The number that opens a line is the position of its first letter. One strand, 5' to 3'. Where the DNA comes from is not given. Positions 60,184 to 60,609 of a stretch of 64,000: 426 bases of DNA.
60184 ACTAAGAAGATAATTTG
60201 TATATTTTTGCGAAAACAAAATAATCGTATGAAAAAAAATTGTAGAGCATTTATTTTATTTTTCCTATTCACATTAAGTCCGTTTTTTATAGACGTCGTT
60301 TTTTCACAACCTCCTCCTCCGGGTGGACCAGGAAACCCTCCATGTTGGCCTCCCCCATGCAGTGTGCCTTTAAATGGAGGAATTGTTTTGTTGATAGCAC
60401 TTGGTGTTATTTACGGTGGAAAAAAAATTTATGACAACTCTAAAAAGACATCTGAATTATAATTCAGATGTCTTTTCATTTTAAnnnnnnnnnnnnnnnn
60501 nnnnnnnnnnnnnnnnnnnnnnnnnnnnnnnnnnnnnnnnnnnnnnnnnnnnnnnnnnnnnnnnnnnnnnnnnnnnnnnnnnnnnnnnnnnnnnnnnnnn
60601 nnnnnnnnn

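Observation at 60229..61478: XrtF exosortase pair preceded by a miniprotein that looks like a cognate sorting-signal substrate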

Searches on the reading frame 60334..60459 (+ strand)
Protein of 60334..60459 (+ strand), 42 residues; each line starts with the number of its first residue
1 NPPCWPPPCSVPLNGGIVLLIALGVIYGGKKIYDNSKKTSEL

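Call 38: find_homologous_proteins(query=A5, max_evalue=1)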
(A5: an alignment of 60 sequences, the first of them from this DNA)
Query A5 (60 sequences) (42 aa, profile of the alignment): 774 proteins with E <= 1 among 1596 candidates; the best 120 are listed.
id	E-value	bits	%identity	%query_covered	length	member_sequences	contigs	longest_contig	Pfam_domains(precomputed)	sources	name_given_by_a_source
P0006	1.2e-18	84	74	74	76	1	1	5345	PF28310.1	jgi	jgi:hypothetical protein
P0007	2.0e-18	84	72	76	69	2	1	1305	PF28310.1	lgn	-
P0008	3.4e-18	83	66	76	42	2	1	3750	PF28310.1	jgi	jgi:hypothetical protein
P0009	4.3e-18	83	57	100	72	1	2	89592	PF28310.1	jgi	jgi:hypothetical protein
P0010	4.5e-18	83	52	69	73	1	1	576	PF28310.1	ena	-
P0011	5.9e-18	82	71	74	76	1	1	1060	PF28310.1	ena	-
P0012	6.0e-18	82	64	79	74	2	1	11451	PF28310.1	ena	-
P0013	8.1e-18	82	68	74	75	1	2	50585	PF28310.1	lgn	-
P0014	1.0e-17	81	63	64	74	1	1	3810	PF28310.1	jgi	jgi:hypothetical protein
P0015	1.3e-17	81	71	74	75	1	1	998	PF28310.1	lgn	-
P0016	1.3e-17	81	66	76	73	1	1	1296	PF28310.1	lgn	-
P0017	1.4e-17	81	56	76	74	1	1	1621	PF28310.1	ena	-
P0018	1.5e-17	81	69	76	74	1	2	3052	PF28310.1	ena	-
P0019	1.7e-17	81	60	100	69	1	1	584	PF28310.1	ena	-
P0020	1.9e-17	80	54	93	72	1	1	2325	PF28310.1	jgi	jgi:hypothetical protein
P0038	6.0e-17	79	56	76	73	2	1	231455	PF28310.1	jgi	-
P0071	2.3e-16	77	56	64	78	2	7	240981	PF28310.1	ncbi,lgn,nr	ncbi:MAG: hypothetical protein HUU48_00575 [Flavobacteriales bacterium]|nr:hypothetical protein [Fla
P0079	2.6e-16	77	63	90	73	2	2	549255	PF28310.1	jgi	jgi:hypothetical protein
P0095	3.5e-16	76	52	64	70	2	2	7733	PF28310.1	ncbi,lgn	ncbi:MAG: PID-CTERM protein-sorting domain-containing protein [Bacteroidia bacterium]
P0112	4.9e-16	76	54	67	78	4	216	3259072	PF28310.1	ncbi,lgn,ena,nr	ncbi:MAG: hypothetical protein HND27_04765 [Bacteroidetes bacterium]|nr:hypothetical protein [Flavob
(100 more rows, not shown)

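Call 50: list_cluster_members(proteins=[P0095, P0112, P0184, P0232, P0144])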
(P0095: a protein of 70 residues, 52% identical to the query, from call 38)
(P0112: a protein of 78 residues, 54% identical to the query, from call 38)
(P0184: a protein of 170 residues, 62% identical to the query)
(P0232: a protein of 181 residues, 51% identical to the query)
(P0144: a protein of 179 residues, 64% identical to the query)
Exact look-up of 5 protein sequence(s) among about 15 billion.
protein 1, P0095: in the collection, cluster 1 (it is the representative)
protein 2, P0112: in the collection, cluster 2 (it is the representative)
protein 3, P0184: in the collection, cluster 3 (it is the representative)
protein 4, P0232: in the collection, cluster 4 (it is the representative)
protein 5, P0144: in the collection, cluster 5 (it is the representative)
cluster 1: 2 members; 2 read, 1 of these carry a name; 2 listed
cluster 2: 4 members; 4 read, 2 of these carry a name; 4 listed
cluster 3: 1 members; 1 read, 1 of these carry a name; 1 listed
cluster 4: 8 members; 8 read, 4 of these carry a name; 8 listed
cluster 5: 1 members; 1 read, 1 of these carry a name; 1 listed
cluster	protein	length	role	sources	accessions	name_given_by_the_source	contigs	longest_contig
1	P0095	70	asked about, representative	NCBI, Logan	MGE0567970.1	MAG: PID-CTERM protein-sorting domain-containing protein [Bacteroidia bacterium]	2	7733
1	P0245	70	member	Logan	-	-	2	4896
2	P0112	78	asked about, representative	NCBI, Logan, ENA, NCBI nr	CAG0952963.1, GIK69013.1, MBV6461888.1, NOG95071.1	MAG: hypothetical protein HND27_04765 [Bacteroidetes bacterium] | hypothetical protein [Flavobacteriales bacterium]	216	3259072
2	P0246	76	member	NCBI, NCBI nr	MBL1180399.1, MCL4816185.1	MAG: hypothetical protein D8M18_04785 [Bacteroidetes bacterium] | hypothetical protein [Bacteroidota bacterium]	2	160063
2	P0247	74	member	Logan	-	-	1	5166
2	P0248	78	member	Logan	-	-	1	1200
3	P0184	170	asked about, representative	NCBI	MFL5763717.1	MAG: exosortase X [Bacteroidia bacterium]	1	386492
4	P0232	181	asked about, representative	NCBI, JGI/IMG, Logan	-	exosortase family protein XrtF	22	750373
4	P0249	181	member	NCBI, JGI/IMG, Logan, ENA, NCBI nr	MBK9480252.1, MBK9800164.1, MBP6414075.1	MAG: exosortase/archaeosortase family protein [Bacteroidetes bacterium] | exosortase/archaeosortase family protein [Bacteroidota bacterium]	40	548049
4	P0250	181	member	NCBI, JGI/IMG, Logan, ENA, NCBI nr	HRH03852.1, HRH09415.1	MAG TPA: exosortase/archaeosortase family protein [Bacteroidia bacterium] | exosortase/archaeosortase family protein [Bacteroidia bacterium]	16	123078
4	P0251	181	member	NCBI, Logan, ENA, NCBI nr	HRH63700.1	MAG TPA: exosortase/archaeosortase family protein [Bacteroidia bacterium] | exosortase/archaeosortase family protein [Bacteroidia bacterium]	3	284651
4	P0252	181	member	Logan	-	-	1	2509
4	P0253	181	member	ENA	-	-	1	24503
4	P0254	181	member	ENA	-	-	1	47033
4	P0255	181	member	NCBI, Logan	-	-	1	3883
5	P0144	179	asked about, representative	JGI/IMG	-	exosortase family protein XrtF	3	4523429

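Call 65: find_encoding_contigs(protein=P0112, flank=5000, max_places=2)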
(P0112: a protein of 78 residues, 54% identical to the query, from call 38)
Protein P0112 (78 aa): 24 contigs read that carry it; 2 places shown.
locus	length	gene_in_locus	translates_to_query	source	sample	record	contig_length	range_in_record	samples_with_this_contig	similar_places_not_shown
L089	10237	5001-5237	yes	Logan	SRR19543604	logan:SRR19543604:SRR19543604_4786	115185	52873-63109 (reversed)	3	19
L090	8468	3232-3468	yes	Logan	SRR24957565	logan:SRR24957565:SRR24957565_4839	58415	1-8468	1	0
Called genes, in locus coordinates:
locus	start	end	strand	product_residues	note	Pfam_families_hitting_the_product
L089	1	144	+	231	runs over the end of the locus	PF13472:Lipase_GDSL_2 (weak)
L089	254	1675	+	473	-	PF01943:Polysacc_synt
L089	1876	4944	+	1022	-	PF26628:DUF8202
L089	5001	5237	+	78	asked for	PF28310:PID_CTERM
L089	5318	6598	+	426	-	PF00464:SHMT, PF00155:Aminotran_1_2 (weak)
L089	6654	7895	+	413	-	PF09298:FAA_hydrolase_N, PF01557:FAA_hydrolase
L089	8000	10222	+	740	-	PF13328:HD_4, PF01966:HD, PF04607:RelA_SpoT, PF02824:TGS, PF28438:RelA_RIS, PF13291:ACT_4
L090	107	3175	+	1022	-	PF26628:DUF8202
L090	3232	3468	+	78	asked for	PF28310:PID_CTERM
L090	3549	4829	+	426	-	PF00464:SHMT, PF00155:Aminotran_1_2 (weak)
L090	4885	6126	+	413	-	PF09298:FAA_hydrolase_N, PF01557:FAA_hydrolase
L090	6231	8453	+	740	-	PF13328:HD_4, PF01966:HD, PF04607:RelA_SpoT, PF02824:TGS, PF28438:RelA_RIS, PF13291:ACT_4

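Call 66: find_encoding_contigs(protein=P0079, flank=5000, max_places=1)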
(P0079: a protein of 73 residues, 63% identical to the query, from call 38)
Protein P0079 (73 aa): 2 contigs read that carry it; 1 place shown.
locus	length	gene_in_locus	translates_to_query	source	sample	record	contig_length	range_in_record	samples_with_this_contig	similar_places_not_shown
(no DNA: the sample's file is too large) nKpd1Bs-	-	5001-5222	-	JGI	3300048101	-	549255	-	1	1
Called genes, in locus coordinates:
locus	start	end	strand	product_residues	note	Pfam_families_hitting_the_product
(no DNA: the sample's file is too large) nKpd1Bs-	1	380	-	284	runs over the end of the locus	PF01061:ABC2_membrane, PF12698:ABC2_membrane_3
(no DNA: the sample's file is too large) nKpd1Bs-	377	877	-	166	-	PF02357:NusG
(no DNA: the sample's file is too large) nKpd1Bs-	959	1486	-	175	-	-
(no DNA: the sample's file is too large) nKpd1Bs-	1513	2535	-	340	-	PF01073:3Beta_HSD, PF01370:Epimerase, PF02719:Polysacc_synt_2, PF04321:RmlD_sub_bind (weak), PF16363:GDP_Man_Dehyd, PF13460:NAD_binding_10 (weak), PF07993:NAD_binding_4 (weak)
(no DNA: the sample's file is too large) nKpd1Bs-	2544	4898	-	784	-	-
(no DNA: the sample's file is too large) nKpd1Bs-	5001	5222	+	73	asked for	PF28310:PID_CTERM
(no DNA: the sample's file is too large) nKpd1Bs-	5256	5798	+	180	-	PF09721:Exosortase_EpsH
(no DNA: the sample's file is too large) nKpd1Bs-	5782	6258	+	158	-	-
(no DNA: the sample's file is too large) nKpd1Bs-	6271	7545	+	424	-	PF00464:SHMT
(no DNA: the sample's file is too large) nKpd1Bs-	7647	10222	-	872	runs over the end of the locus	PF13414:TPR_11 (weak), PF00515:TPR_1 (weak), PF07719:TPR_2 (weak)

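Call 67: find_encoding_contigs(protein=P0038, flank=5000, max_places=1)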
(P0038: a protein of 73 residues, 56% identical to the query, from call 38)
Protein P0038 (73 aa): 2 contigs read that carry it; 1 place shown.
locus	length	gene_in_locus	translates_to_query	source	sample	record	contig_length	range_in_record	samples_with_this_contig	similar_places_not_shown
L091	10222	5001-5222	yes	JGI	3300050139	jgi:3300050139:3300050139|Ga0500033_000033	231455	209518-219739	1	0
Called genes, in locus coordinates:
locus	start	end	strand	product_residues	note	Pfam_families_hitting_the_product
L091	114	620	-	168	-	PF03938:OmpH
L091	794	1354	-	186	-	PF03938:OmpH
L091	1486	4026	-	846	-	PF07244:POTRA (weak), PF08479:POTRA_2 (faint), PF07244:POTRA, PF01103:Omp85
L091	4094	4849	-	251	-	PF01255:Prenyltransf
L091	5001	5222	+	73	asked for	PF28310:PID_CTERM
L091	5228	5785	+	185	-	PF09721:Exosortase_EpsH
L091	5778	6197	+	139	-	-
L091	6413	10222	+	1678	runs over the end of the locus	PF18911:PKD_4, PF18962:Por_Secre_tail (weak)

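Call 68: find_encoding_contigs(protein=P0071, flank=5000, max_places=1)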
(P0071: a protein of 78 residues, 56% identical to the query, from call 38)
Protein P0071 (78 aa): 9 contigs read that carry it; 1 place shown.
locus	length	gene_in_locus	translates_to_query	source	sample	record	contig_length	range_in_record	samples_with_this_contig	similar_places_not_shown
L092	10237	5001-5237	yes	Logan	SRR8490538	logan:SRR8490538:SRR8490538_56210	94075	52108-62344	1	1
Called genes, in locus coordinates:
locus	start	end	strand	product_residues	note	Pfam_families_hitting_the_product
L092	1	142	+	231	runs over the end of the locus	PF13472:Lipase_GDSL_2 (weak)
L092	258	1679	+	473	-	PF01943:Polysacc_synt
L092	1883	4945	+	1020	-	PF26628:DUF8202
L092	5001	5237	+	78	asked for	PF28310:PID_CTERM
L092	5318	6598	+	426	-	PF00464:SHMT, PF00155:Aminotran_1_2 (weak)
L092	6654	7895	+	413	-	PF09298:FAA_hydrolase_N, PF01557:FAA_hydrolase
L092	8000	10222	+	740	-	PF13328:HD_4, PF01966:HD, PF04607:RelA_SpoT, PF02824:TGS, PF28438:RelA_RIS, PF13291:ACT_4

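Call 70: search_protein_families(library=pfam, proteins=[L089:1876-4941:+, L089:5001-5234:+], max_evalue=0.01)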
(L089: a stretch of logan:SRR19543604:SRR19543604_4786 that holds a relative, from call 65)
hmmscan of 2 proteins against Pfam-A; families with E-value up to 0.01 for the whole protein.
L089:1876-4941:+ (1022 aa): 1 family
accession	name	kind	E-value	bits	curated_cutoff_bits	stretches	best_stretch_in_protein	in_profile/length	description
PF18962.6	Por_Secre_tail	-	0.0012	19.5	27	1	951-1020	5-74/75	Secretion system C-terminal sorting domain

L089:5001-5234:+ (78 aa): 0 families

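Call 89: search_protein_families(library=ncbifam, proteins=[L091:5228-5782:+, L091:5778-6194:+], max_evalue=0.00001)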
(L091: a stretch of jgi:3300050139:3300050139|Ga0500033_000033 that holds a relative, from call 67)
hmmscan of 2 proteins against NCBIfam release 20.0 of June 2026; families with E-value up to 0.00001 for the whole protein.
L091:5228-5782:+ (185 aa): 5 families
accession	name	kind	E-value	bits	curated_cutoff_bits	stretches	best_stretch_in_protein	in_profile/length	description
NF046081.1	exosort_XrtX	exception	3.3e-54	183.3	170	1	13-172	2-163/168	exosortase X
TIGR04128.1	exoso_Fjoh_1448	exception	3.6e-19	69.6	90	1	14-172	7-173/174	exosortase family protein XrtF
NF046083.1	exosort_XrtY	exception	1.2e-17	64.3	160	1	50-168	52-168/168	exosortase Y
TIGR04178.1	exo_archaeo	signature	1.8e-14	53.8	23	1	84-168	3-94/97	exosortase/archaeosortase family protein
TIGR04177.1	exosort_XrtH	exception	1.1e-12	48.2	86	1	36-170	22-154/158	exosortase H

L091:5778-6194:+ (139 aa): 1 family
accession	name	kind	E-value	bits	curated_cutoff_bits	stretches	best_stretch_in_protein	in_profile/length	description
NF046082.1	assoc_w_XrtX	equivalog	1.2e-13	51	75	1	3-131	2-145/147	XrtX-associated membrane protein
